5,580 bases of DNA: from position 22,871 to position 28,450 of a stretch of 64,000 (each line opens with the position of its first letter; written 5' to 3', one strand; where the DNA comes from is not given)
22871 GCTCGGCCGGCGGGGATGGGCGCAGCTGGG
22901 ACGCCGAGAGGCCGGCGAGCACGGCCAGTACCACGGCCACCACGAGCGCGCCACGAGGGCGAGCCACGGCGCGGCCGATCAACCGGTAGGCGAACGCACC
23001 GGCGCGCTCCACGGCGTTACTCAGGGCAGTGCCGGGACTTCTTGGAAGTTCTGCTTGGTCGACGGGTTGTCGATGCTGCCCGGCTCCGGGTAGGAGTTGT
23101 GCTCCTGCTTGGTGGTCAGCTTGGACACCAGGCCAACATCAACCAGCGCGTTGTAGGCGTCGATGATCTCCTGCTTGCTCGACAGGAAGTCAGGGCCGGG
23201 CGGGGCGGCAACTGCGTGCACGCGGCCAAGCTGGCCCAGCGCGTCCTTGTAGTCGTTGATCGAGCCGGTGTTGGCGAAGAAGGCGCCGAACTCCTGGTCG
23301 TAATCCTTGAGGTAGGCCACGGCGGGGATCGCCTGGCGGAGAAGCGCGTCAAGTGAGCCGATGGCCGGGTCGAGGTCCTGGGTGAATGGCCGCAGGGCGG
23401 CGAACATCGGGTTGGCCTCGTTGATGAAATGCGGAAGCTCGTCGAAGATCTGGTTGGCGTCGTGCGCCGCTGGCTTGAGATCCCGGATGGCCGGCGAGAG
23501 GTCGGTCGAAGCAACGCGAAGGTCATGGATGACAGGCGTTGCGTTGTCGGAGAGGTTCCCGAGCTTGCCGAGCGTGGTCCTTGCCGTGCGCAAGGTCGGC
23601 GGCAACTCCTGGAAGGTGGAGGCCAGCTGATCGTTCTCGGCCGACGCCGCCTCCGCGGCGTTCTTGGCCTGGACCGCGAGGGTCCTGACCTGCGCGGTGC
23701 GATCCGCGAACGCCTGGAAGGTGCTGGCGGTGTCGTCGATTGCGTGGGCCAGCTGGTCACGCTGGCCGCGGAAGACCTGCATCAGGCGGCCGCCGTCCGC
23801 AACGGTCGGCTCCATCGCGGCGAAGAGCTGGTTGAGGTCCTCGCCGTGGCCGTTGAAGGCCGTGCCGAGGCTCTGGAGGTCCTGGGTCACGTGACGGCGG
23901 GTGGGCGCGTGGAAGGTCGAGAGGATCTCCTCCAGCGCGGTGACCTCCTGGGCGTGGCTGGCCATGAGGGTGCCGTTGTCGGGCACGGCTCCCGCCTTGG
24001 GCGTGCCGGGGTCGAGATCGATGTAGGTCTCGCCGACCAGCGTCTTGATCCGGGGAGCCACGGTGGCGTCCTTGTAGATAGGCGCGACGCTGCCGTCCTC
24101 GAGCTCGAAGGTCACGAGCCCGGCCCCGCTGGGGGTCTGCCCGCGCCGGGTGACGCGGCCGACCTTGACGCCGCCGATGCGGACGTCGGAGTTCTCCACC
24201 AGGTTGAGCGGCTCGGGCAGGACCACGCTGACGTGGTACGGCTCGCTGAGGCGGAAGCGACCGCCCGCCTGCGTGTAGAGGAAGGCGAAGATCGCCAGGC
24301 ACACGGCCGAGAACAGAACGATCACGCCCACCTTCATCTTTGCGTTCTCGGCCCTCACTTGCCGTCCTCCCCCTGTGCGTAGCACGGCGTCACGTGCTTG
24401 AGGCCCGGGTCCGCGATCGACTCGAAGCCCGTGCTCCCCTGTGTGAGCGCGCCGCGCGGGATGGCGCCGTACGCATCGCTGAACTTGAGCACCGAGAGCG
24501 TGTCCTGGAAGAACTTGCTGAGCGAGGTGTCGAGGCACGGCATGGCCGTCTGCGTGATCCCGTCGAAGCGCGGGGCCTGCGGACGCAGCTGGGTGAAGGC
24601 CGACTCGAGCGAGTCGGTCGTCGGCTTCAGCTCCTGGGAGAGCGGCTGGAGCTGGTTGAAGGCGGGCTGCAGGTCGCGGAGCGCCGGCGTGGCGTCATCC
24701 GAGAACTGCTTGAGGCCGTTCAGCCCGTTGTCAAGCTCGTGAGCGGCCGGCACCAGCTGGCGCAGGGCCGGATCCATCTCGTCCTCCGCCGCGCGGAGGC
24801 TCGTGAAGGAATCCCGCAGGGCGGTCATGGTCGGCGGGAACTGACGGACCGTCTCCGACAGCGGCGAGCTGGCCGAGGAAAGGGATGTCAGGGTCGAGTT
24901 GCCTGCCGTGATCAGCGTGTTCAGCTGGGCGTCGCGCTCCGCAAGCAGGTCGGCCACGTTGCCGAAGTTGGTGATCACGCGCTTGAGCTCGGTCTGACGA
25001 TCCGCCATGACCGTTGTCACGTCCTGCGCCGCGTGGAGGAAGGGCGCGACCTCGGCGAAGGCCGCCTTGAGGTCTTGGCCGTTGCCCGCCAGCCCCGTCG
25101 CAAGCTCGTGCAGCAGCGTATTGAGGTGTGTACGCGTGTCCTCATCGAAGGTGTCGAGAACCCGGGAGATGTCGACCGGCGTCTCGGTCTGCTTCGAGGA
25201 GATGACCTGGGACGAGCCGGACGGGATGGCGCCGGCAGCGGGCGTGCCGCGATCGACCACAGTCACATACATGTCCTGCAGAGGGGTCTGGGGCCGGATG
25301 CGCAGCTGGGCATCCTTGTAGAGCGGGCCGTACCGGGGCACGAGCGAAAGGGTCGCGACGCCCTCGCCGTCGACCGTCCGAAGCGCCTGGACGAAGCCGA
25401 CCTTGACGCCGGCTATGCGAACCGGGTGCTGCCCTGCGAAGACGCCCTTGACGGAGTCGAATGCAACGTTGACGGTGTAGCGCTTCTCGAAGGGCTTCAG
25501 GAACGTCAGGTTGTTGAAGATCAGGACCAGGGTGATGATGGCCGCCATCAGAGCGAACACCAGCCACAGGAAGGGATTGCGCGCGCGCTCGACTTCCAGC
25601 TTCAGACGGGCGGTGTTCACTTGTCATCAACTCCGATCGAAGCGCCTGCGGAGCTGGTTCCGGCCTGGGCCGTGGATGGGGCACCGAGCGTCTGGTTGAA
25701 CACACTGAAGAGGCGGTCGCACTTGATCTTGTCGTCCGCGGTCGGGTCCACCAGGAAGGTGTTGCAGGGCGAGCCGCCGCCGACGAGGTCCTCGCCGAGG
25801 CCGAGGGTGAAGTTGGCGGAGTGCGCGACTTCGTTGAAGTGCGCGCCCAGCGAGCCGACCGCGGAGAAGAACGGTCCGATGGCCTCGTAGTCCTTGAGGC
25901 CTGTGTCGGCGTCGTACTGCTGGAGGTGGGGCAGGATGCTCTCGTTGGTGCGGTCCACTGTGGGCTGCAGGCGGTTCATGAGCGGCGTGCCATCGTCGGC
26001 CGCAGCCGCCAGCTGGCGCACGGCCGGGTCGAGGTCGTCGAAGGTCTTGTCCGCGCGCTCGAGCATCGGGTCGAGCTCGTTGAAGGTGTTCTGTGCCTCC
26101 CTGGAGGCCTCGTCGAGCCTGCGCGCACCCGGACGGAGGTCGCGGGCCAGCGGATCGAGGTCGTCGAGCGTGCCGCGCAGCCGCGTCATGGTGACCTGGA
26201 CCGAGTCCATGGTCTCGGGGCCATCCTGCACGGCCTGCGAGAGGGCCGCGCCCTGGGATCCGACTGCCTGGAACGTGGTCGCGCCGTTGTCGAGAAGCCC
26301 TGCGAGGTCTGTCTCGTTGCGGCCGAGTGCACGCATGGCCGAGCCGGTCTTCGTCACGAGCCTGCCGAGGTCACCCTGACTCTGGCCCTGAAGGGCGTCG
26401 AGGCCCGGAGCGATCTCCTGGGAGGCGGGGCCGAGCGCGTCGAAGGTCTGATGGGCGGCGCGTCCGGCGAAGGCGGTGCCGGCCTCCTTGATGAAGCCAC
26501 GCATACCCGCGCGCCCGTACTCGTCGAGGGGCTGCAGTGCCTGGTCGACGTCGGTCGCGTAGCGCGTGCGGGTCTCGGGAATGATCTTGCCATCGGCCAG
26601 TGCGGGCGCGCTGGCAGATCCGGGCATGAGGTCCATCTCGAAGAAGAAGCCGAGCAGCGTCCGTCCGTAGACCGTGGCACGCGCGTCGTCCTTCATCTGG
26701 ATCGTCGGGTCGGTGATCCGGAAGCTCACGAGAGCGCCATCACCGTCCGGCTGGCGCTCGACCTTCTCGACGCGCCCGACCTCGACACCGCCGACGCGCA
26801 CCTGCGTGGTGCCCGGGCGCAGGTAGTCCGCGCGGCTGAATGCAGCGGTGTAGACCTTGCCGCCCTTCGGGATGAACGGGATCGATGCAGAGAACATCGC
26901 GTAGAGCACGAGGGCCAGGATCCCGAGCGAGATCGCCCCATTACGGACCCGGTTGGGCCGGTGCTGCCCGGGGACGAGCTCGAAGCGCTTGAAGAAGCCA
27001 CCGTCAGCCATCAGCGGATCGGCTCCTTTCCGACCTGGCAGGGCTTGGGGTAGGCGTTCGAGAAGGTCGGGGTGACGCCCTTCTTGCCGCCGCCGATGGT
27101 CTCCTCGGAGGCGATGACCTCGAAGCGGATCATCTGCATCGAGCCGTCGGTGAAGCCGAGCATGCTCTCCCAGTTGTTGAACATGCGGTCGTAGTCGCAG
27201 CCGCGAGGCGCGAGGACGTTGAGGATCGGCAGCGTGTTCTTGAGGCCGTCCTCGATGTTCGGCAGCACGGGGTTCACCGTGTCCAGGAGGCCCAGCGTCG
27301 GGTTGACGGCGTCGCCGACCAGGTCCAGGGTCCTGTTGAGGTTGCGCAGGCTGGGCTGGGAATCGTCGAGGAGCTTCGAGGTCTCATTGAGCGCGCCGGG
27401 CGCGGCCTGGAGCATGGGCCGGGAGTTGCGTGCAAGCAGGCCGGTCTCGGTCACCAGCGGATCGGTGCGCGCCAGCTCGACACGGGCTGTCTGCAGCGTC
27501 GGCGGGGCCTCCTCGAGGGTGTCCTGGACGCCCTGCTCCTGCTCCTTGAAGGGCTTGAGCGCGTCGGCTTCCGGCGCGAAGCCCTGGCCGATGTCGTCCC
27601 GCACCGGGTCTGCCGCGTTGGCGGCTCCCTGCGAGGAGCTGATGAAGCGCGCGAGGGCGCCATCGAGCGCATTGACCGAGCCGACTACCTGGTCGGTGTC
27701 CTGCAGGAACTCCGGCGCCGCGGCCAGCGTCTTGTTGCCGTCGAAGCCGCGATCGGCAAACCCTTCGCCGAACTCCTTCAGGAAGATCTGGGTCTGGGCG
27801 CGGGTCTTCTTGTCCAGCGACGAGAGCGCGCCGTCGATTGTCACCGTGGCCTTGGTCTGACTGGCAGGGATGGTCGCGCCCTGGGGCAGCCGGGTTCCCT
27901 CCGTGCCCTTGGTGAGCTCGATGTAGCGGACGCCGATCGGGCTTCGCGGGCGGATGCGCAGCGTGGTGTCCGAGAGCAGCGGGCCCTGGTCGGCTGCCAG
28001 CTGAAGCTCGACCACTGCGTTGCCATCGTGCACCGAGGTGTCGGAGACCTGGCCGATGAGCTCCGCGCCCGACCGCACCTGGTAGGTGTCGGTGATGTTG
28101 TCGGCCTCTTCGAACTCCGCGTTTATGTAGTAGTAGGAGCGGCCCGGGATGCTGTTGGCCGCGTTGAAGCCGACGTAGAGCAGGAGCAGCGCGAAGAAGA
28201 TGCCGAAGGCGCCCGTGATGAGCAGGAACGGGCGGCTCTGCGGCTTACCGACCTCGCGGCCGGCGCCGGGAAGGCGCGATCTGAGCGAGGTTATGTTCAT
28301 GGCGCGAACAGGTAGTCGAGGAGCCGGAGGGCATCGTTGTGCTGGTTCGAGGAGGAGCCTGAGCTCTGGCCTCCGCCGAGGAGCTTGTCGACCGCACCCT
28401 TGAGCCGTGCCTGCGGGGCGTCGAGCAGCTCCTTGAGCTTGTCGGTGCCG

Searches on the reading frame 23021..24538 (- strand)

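Call 7: search_protein_families(library=pfam, proteins=[window:23021-24538:-], max_evalue=0.001)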
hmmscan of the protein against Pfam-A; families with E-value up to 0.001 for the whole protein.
window:23021-24538:- (505 aa): 2 families
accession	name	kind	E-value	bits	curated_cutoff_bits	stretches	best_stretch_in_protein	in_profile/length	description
PF02470.25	MlaD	-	1e-10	42.1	25.1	1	100-178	2-81/81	MlaD protein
PF11887.13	Mce4_CUP1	-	0.001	19.2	32.6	0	253-394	49-187/222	Cholesterol uptake porter CUP1 of Mce4, putative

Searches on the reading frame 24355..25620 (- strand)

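Call 7: search_protein_families(library=pfam, proteins=[window:24355-25620:-], max_evalue=0.001)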
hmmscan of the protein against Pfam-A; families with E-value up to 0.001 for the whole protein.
window:24355-25620:- (421 aa): 2 families
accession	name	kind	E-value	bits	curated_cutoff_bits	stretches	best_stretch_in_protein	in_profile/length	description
PF02470.25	MlaD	-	3.5e-09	37.2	25.1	1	47-122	2-79/81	MlaD protein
PF11887.13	Mce4_CUP1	-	1.2e-08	35.3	32.6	1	138-297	9-162/222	Cholesterol uptake porter CUP1 of Mce4, putative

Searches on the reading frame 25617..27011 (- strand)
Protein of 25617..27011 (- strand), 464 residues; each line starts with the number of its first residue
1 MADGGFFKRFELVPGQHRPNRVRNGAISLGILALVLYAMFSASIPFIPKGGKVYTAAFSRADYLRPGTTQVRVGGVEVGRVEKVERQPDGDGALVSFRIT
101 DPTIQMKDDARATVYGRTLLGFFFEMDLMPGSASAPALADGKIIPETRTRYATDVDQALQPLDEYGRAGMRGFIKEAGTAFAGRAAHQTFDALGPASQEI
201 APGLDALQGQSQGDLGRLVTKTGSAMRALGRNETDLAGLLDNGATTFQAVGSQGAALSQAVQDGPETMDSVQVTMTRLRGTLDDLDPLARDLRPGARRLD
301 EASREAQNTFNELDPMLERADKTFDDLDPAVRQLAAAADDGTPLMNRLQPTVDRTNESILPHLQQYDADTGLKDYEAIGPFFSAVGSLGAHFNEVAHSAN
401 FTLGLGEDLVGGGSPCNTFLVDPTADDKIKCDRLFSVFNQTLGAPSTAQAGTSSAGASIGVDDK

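Call 7: search_protein_families(library=pfam, proteins=[window:25617-27011:-], max_evalue=0.001)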
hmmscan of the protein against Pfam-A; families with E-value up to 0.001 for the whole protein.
window:25617-27011:- (464 aa): 2 families
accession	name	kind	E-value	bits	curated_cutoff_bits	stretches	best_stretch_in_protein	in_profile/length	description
PF02470.25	MlaD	-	4.1e-13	49.8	25.1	1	51-121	2-72/81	MlaD protein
PF11887.13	Mce4_CUP1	-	9.7e-06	25.8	32.6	0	206-336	51-177/222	Cholesterol uptake porter CUP1 of Mce4, putative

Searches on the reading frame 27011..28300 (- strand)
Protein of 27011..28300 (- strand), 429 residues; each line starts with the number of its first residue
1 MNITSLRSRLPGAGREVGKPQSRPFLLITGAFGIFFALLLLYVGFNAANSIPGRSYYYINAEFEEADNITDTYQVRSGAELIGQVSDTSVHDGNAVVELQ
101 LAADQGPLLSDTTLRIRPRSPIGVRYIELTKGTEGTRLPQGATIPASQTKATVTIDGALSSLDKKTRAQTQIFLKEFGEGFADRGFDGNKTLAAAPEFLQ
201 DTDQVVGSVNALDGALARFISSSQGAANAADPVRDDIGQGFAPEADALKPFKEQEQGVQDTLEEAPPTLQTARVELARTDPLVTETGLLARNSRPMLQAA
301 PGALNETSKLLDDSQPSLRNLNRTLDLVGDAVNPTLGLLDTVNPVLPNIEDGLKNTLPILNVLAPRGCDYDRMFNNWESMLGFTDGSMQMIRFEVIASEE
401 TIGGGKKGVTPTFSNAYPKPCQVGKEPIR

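Call 7: search_protein_families(library=pfam, proteins=[window:27011-28300:-], max_evalue=0.001)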
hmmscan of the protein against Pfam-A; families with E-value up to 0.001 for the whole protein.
window:27011-28300:- (429 aa): 1 family
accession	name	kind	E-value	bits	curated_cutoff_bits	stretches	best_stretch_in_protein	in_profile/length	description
PF02470.25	MlaD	-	2.9e-06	27.8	25.1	1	56-132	2-81/81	MlaD protein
